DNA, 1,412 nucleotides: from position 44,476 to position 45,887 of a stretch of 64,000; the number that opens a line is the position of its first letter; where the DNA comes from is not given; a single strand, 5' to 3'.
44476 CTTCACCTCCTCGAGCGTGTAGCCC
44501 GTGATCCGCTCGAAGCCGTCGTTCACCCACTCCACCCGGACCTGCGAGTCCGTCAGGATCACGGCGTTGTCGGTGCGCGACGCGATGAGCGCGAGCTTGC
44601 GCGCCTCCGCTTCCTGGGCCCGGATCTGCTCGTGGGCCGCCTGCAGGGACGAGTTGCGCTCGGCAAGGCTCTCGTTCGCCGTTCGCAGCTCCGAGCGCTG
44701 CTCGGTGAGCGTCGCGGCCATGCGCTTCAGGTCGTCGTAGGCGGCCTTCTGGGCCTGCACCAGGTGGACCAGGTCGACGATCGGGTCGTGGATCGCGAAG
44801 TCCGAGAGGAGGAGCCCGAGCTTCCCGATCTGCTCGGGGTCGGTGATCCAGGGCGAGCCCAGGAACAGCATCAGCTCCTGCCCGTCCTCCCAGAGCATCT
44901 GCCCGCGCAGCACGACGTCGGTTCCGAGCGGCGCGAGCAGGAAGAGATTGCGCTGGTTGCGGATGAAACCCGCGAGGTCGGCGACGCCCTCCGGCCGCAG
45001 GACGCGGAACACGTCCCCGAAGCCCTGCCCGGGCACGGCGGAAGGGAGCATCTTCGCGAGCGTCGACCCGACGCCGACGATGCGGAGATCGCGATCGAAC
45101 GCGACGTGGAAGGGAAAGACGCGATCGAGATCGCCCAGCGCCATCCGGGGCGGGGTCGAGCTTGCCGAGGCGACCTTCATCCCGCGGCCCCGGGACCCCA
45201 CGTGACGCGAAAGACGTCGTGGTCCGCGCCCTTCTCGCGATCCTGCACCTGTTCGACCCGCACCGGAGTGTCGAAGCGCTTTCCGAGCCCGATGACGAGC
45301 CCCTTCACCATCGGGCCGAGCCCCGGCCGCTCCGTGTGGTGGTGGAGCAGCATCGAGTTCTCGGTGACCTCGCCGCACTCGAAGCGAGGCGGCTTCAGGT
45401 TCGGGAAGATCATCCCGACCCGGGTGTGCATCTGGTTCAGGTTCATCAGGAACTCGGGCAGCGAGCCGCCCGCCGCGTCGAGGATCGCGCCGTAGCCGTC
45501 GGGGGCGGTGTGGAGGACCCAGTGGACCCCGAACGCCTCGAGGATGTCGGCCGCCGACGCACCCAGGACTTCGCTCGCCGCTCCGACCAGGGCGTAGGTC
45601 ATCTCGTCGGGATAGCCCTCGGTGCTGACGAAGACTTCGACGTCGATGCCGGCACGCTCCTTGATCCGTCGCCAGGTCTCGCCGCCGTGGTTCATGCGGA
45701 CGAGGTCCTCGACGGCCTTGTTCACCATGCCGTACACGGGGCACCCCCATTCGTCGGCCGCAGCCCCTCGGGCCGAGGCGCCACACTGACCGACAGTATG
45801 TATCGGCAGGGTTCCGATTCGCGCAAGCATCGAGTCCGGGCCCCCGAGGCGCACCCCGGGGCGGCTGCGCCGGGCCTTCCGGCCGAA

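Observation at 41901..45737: Split sGC-like gas-sensor operon: stand-alone H-NOX, H-NOXA-PAS-PAS histidine kinase, NarL-type regulator and a DedA/VTT membrane protein, all start/stop-overlapped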

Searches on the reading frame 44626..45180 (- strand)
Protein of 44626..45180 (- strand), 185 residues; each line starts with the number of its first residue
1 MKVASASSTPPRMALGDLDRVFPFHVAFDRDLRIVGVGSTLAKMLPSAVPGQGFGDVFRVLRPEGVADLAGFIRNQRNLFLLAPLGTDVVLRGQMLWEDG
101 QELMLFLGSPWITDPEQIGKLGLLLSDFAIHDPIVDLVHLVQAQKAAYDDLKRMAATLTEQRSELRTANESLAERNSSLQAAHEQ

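Call 27: find_related_loci(query=A2, collection=genome_contigs, flank=10000)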
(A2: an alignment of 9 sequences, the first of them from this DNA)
Query A2 (185 aa) in genome_contigs; peptide patterns used: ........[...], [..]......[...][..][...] (x = any residue, [..] = any of these).
281 stretches matched a pattern; 246 encode a relative of the query (tblastn E <= 1e-3); the best 80 are kept; 80 distinct loci.
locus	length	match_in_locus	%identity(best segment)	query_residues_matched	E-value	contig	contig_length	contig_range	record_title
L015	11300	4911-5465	78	1-185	9e-98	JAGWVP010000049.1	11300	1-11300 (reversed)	MAG: bacterium isolate REEB422 contig-150_10581, whole genome shotgun sequence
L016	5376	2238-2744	48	9-182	2e-43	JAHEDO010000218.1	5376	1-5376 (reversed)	MAG: Burkholderiaceae bacterium isolate Ww205 NODE_41591_length_5376_cov_2.388773, whole genome shotgun sequence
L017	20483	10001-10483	48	8-172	2e-41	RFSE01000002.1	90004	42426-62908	MAG: Proteobacteria bacterium isolate WB4_2_1501 contig_100_1, whole genome shotgun sequence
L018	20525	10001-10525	42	5-174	1e-40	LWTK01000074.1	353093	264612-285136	Nostoc sp. ATCC 43529 scaffold6.1, whole genome shotgun sequence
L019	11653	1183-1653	45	22-178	1e-40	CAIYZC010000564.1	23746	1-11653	MAG: uncultured Pedosphaera sp. isolate Umea_bin-10158 genome assembly, contig: bin-10158:564/870, whole genome shotgun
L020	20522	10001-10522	43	6-174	1e-40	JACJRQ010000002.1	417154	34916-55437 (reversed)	Nostoc calcicola FACHB-3891 contig2, whole genome shotgun sequence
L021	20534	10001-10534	42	2-174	2e-40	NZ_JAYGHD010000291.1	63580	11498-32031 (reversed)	Nostoc sp. UHCC 0251 NODE_11_length_63680_cov_26.788951, whole genome shotgun sequence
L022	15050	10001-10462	44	20-173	2e-40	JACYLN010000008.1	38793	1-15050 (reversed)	MAG: Leptolyngbyaceae cyanobacterium C42_A2020_001 NODE_1951_length_38793_cov_7.553875, whole genome shotgun sequence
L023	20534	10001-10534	40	2-174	2e-40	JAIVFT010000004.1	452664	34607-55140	Nostoc sp. CHAB 5824 NODE_4_length_452664_cov_53.849013, whole genome shotgun sequence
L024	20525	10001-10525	41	5-174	2e-40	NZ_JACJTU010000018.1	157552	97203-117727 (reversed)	Nostoc paludosum FACHB-159 contig18, whole genome shotgun sequence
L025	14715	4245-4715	45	21-177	5e-40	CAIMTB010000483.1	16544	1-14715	MAG: uncultured Verrucomicrobia bacterium isolate LJ-3-4m_bin-0163 genome assembly, contig: bin-0163:483/671, whole geno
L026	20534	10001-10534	40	2-174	3e-40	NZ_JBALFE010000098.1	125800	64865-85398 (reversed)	MAG: Nostoc sp. isolate P943 bin 5 NODE_31_length_125800_cov_52.624239, whole genome shotgun sequence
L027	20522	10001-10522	41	6-174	5e-40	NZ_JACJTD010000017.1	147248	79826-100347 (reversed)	Nostoc foliaceum FACHB-393 contig17, whole genome shotgun sequence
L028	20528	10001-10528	41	4-174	3e-39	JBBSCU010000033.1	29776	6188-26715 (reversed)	MAG: Chroococcales cyanobacterium isolate metawrap_la6_45 metawrap_la6_45_K_1033562_L_29776_cov_37.3488, whole genome sh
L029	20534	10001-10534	40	2-174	3e-40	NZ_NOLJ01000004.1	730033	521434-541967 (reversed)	Nostoc sp. 'Peltigera membranacea cyanobiont' 210A scaffold4, whole genome shotgun sequence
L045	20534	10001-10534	39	2-174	6e-39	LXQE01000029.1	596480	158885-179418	Nostoc punctiforme NIES-2108 scaffold13.1, whole genome shotgun sequence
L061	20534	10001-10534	39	2-174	2e-38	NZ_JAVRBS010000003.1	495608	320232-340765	MAG: Nostoc sp. ChiVER01 contig_3, whole genome shotgun sequence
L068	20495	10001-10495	41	6-168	2e-38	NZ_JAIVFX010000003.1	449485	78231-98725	Nostoc sp. XA010 NODE_3_length_449485_cov_77.274923, whole genome shotgun sequence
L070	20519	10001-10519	39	7-174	2e-38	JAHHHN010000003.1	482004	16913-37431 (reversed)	MAG: Mojavia pulchra JT2-VF2 scaffold_17_c2, whole genome shotgun sequence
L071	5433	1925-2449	43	10-181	2e-38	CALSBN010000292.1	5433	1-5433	MAG: Opitutus sp. GAS368 isolate JJ-MIS3-109-4-m2-bin120 genome assembly, contig: JJ-MIS3-109-C1412, whole genome shotgu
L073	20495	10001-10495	41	21-185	7e-38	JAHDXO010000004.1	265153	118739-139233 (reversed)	MAG: Pirellulaceae bacterium isolate PLA7 NODE_114_length_265153_cov_10.302684, whole genome shotgun sequence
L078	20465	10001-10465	42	18-172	7e-38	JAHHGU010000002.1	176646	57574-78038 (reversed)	MAG: Aphanothece sp. CMT-3BRIN-NPC111 scaffold_39_c1, whole genome shotgun sequence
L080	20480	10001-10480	39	9-168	9e-38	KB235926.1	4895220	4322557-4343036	cyanobacterium PCC 7702 genomic scaffold Chl7702DRAFT_scaffold_0.1, whole genome shotgun sequence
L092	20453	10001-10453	42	22-172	3e-37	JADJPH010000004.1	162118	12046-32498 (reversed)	MAG: Candidatus Fredericiella danica isolate Fred_BATAC.359 tig00014647-10-1629290, whole genome shotgun sequence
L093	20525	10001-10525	41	11-184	3e-37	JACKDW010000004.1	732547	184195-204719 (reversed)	MAG: Myxococcales bacterium isolate HK-STAS-MYXO-17 HK-STAS-MYXO-17_4, whole genome shotgun sequence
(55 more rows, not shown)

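Call 49: search_protein_families(library=pfam, proteins=[L045:8397-9128:+, L045:10019-11464:+, L045:11707-12906:+, L045:12933-15293:-, L045:15253-17484:-], max_evalue=0.0001)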
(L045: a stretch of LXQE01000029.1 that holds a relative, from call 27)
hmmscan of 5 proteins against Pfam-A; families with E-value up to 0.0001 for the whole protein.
L045:8397-9128:+ (244 aa): 2 families
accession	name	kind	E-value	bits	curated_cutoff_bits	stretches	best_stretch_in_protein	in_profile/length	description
PF14518.11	Haem_oxygenas_2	-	1.4e-26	93.8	28.9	1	43-213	3-173/177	Iron-containing redox enzyme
PF03070.21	TENA_THI-4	-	2.8e-09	37.5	22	1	21-141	11-125/210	TENA/THI-4/PQQC family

L045:10019-11464:+ (482 aa): 3 families
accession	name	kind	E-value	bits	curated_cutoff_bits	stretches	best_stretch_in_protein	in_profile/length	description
PF07701.20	HNOBA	-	2.1e-28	99.7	23.4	2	83-162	113-195/216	Heme NO binding associated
PF02518.31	HATPase_c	-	2.6e-25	89.4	26.4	1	349-466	5-110/111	Histidine kinase-, DNA gyrase B-, and HSP90-like ATPase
PF00512.31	HisKA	-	3.1e-09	37.2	26.9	1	204-231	2-29/66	His Kinase A (phospho-acceptor) domain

L045:11707-12906:+ (400 aa): 1 family
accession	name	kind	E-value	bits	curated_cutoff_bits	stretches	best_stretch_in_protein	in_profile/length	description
PF01098.24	FTSW_RODA_SPOVE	-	8.2e-99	331.4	26.4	1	23-374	3-355/356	Cell cycle protein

L045:12933-15293:- (787 aa): 0 families

L045:15253-17484:- (744 aa): 17 families
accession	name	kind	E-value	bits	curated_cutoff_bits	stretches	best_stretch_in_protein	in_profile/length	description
PF00400.38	WD40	-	2.7e-24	85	27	2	658-690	6-38/39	WD domain, G-beta repeat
PF25174.1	Beta-prop_THOC3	-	2.1e-21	76.6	305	1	663-743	2-76/272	THOC3 beta-propeller domain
PF25173.1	Beta-prop_WDR3_1st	-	3.3e-18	66.5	154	1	660-741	68-140/184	WDR3 first beta-propeller domain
PF24807.1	WD40_CDC20-Fz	-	4.5e-18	66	200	1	442-653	47-229/292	CDC20/Fizzy WD40 domain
PF24814.1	WD40_Prp19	-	2e-16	60.3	320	1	444-722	6-229/281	Prp19 WD40 domain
PF24817.1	WD40_WDHD1_1st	-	2.1e-13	50.6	109.9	0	663-709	222-268/291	WDHD1 first WD40 domain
PF23414.1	Beta-prop_EML_2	-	5.6e-12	46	90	0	657-740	75-150/266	Echinoderm microtubule-associated protein second beta-propeller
PF24105.1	Beta-prop_CAF1B_HIR1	-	1.7e-11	44.2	80.5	0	619-704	36-114/383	CAF1B/HIR1 beta-propeller domain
PF25172.1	Beta-prop_WDR3_2nd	-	6.7e-11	42.4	140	0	439-564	33-151/293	WDR3 second beta-propeller domain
PF25171.1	Beta-prop_WDR36-Utp21_1st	-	3.6e-10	40.2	80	0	659-732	188-255/266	WDR36/Utp21 first beta-propeller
PF23409.1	Beta-prop_EML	-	5.6e-10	39.6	88.2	1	543-720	106-248/267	Echinoderm microtubule-associated protein first beta-propeller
PF24796.1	WDR55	-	8.1e-10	38.7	200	0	652-740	42-121/296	WDR55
PF23756.1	Beta-prop_HPS5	-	2.7e-08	33.9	34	0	439-521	54-135/328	HPS5 beta propeller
PF12894.13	ANAPC4_WD40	-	1.8e-06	28.5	22.9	0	661-693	36-68/91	Anaphase-promoting complex subunit 4 WD40 domain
PF23383.1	Beta-prop_IFT140_1st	-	6.7e-06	25.5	27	0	658-702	97-141/406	IFT140 first beta-propeller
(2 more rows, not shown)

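Call 51: search_protein_families(library=pfam, proteins=[L061:16451-17011:-, L068:14192-14662:-, L070:14301-15212:+, L071:138-1100:+, L073:6602-7789:+, L073:13671-14534:+, L078:15690-16673:-, L080:14052-14855:+, L092:7399-8103:-, L093:14513-15193:+], max_evalue=0.001)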
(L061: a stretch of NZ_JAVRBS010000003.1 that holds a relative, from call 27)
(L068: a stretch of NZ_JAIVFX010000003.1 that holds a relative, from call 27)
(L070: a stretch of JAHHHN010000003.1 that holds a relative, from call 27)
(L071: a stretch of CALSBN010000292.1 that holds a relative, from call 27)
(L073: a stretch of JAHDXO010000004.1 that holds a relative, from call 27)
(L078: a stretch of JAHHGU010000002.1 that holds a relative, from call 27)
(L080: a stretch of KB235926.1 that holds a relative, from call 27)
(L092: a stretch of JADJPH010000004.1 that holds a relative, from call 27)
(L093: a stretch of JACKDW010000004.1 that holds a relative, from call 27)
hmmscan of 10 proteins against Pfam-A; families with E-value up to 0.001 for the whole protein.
L061:16451-17011:- (187 aa): 0 families

L068:14192-14662:- (157 aa): 0 families

L070:14301-15212:+ (304 aa): 0 families

L071:138-1100:+ (321 aa): 1 family
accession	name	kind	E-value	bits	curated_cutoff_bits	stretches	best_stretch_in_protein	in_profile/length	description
PF02653.21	BPD_transp_2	-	1.3e-44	152.8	26.8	1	46-310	5-269/269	Branched-chain amino acid transport system / permease component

L073:6602-7789:+ (396 aa): 4 families
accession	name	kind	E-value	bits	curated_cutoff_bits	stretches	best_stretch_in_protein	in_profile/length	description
PF00535.33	Glycos_transf_2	-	2e-22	80.3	23.3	1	59-198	1-143/168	Glycosyl transferase family 2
PF13641.12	Glyco_tranf_2_3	-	7e-16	59.4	27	1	56-271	1-226/230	Glycosyltransferase like family 2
PF13632.12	Glyco_trans_2_3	-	6e-09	36.4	27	1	142-337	4-193/198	Glycosyl transferase family group 2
PF13506.12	Glyco_transf_21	-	0.00013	21.9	21.7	1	125-219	19-113/174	Glycosyl transferase family 21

L073:13671-14534:+ (288 aa): 0 families

L078:15690-16673:- (328 aa): 2 families
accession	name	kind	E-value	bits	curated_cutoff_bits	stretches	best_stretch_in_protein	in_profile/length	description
PF02355.23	SecD_SecF_C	-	1.8e-64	217.1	20.5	1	124-310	7-188/189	Protein export membrane protein SecD/SecF, C-terminal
PF07549.19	Sec_GG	-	0.00042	20.2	20.3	0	47-67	7-27/28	SecD/SecF GG Motif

L080:14052-14855:+ (268 aa): 1 family
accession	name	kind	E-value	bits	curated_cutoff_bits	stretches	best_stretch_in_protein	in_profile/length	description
PF13367.11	PrsW-protease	-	6.5e-29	101.3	23.5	1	72-244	4-186/196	PrsW family intramembrane metalloprotease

L092:7399-8103:- (235 aa): 0 families

L093:14513-15193:+ (227 aa): 1 family
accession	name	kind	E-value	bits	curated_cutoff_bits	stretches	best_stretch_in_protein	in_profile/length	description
PF07281.17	INSIG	-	1.8e-07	31.4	28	1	126-213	109-211/211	Insulin-induced protein (INSIG)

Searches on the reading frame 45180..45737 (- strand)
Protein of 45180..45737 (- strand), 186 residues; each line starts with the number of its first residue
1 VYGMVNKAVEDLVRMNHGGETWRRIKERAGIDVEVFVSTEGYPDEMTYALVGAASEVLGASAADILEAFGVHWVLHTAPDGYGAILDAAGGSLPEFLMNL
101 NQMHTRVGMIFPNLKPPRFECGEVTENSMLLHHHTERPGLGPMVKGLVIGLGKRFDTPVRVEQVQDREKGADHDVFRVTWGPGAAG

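Call 7: search_protein_families(library=pfam, proteins=[window:45180-45737:-], max_evalue=0.01)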
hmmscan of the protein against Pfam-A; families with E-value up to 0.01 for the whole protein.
window:45180-45737:- (186 aa): 1 family
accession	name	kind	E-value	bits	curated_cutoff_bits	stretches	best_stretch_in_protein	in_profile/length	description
PF07700.20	HNOB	-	2.4e-46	158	25.5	1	2-163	1-163/163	Haem-NO-binding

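Call 8: search_protein_families(library=ncbifam, proteins=[window:45180-45737:-], max_evalue=0.01)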
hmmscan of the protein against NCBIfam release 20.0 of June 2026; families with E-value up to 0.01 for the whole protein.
window:45180-45737:- (186 aa): 0 families

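Call 39: search_solved_structures(query=window:45180-45737:-, max_evalue=0.00001, show_alignments=4)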
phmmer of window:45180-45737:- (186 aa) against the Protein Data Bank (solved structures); distinct sequences matched with E-value up to 0.00001: 16.
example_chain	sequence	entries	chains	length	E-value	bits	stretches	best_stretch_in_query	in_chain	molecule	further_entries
4iae_A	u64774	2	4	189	4.4e-63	215.8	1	1-180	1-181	Alr2278 protein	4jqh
4iah_A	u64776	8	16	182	5.3e-63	215.5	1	1-179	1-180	Alr2278 protein | H-NOX domain protein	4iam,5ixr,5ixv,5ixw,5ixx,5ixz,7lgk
6mx5_A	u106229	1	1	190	6.9e-63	215.1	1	1-180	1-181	Alr2278 protein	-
2o09_A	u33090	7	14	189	8.4e-63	214.9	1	1-180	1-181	Alr2278 protein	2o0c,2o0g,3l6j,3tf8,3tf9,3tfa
3tfd_A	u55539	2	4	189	4.2e-62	212.6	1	1-180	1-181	Alr2278 protein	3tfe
3tff_A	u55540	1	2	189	5.8e-62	212.1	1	1-180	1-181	Alr2278 protein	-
3tfg_A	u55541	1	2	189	2.9e-61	209.8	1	1-180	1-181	Alr2278 protein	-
6dxi_A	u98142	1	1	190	4.6e-61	209.2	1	1-180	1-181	H-NOX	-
5mnw_A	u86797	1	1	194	3.3e-31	111.8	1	1-178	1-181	Guanylate cyclase soluble subunit beta-1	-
6jt0_B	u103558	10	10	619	5.2e-30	107.9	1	1-178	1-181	Guanylate cyclase soluble subunit beta-1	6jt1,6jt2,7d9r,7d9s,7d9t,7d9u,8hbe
6pas_B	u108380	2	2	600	2.4e-29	105.8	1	1-179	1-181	Soluble guanylyl cyclase beta-1 subunit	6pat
9oxn_B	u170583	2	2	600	5.8e-28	101.2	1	1-179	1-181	Guanylate cyclase soluble subunit beta-1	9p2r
6ocv_A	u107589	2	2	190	2.7e-09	40.3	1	1-184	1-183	Heme NO binding domain protein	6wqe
2kii_A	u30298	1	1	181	1e-06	31.9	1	1-175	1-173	Putative uncharacterized protein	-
4u9b_A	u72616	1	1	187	1.2e-06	31.8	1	1-175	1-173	NO-binding heme-dependent sensor protein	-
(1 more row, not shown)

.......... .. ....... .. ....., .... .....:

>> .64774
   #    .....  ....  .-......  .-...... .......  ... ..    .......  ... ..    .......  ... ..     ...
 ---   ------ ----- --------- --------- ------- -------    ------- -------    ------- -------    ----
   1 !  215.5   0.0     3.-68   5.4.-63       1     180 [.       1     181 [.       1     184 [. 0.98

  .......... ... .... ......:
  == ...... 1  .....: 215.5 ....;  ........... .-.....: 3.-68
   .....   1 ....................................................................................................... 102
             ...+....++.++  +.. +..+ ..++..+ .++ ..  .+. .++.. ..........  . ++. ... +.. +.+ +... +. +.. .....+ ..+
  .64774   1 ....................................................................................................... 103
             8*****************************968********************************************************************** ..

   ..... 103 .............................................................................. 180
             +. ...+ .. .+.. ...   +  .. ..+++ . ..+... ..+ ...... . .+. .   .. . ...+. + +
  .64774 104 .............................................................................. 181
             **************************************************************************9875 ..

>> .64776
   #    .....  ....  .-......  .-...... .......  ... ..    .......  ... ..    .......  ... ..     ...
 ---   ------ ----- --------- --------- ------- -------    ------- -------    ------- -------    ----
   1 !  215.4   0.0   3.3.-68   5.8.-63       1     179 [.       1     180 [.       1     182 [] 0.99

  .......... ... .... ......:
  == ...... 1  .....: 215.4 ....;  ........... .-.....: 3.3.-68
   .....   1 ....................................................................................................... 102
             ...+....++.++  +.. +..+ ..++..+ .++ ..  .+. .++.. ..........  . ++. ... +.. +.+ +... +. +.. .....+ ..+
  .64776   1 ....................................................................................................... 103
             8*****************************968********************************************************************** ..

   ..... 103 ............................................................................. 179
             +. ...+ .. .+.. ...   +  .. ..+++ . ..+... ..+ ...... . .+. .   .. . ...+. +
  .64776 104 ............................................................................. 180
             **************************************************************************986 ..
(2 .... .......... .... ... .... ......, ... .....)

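Call 79: search_protein_representatives(protein=window:45180-45737:-)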
Query: 186 residues. Proteins with E-value up to 0.001 (for the whole library): 2386; up to 1e-10: 1036; up to 1e-30: 179. The best 150 are listed.
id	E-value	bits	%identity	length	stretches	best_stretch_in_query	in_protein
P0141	6.7e-59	215.2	53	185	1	1-181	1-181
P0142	1.2e-58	214.4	51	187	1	1-185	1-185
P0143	1.5e-57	210.9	55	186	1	1-180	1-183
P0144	5.4e-55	202.5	50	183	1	1-180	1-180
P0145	7.8e-55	202.0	53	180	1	1-180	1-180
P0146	2.2e-54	200.5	51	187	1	1-178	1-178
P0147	6.8e-54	198.9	52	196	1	1-177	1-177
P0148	1.9e-53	197.4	64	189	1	1-139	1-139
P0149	3.0e-50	187.0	51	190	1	1-180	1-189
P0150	8.7e-50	185.5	46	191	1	1-184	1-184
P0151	2.4e-49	184.1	52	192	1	1-179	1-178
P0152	6.7e-49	182.6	51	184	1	1-179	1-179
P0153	2.9e-48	180.5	49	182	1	1-180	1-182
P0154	1.1e-47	178.7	48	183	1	1-178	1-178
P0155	1.3e-47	178.4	46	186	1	1-183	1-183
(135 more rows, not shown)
